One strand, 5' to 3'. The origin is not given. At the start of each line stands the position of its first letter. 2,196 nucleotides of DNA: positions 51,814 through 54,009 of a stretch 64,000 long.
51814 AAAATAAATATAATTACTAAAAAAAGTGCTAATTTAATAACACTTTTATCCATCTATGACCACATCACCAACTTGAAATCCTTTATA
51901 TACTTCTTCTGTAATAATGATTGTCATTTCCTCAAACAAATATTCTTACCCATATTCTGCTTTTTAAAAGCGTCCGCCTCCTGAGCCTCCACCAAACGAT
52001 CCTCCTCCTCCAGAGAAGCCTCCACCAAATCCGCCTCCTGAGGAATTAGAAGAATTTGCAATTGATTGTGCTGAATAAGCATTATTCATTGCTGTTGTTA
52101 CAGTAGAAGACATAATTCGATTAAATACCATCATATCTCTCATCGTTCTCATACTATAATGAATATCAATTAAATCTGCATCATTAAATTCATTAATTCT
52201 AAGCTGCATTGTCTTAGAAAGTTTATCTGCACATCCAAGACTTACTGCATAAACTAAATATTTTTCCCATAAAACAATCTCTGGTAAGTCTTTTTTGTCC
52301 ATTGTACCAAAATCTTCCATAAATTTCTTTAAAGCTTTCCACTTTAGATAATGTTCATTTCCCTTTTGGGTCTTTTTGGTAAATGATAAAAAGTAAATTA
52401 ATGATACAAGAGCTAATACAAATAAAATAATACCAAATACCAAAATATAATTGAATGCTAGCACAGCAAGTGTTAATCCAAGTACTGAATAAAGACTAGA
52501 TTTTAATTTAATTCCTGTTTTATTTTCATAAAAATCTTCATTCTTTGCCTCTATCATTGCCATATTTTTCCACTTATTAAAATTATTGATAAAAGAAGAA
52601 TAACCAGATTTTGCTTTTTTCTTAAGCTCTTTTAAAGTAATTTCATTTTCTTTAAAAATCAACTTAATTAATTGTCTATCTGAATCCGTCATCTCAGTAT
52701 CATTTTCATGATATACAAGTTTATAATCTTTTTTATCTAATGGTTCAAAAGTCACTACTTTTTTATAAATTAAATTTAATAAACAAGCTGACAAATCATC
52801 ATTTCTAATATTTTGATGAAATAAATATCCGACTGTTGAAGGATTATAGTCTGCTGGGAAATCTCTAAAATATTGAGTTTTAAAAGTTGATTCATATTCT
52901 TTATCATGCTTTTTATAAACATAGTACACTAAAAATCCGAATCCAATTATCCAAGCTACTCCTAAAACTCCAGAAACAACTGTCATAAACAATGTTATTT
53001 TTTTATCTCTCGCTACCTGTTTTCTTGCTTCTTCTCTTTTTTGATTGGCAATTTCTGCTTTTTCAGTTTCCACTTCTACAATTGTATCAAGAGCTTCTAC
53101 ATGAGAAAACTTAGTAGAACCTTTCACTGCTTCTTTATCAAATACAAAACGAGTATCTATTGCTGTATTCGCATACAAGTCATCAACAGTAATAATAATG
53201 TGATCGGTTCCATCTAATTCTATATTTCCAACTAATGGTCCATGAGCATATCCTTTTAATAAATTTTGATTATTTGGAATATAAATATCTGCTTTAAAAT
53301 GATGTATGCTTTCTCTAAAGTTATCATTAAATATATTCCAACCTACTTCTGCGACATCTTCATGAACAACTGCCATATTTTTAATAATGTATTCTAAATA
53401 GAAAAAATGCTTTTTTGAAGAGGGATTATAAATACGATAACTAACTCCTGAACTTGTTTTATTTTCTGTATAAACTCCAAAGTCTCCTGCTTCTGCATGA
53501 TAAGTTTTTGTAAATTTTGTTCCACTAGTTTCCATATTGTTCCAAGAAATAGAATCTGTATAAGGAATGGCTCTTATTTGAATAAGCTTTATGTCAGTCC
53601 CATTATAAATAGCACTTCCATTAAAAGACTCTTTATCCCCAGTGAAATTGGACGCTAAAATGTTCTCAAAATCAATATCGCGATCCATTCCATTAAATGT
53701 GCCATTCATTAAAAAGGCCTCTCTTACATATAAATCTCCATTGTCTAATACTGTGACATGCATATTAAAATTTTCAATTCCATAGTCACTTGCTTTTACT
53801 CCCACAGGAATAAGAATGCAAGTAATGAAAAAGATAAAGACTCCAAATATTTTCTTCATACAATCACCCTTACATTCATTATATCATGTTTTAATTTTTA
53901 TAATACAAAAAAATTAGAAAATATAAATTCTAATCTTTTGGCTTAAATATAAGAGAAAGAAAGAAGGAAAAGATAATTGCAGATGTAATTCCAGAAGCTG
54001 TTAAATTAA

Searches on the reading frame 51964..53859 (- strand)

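Call 3: search_protein_families(library=pfam, proteins=[window:51964-53859:-], max_evalue=0.1)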
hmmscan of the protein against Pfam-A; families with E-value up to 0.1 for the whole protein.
window:51964-53859:- (631 aa): 3 families
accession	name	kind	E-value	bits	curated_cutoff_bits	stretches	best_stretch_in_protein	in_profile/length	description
PF20990.2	DUF2207_C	-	2.1e-41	142.7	33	1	329-551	3-247/247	Predicted membrane protein (DUF2207) C-terminal domain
PF09972.14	DUF2207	-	1.5e-16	61.6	24.4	1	28-240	2-172/172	Predicted membrane protein (DUF2207) N-terminal domain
PF05767.17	Pox_A14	-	0.0022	18.6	27.7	1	467-510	9-47/93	Poxvirus virion envelope protein A14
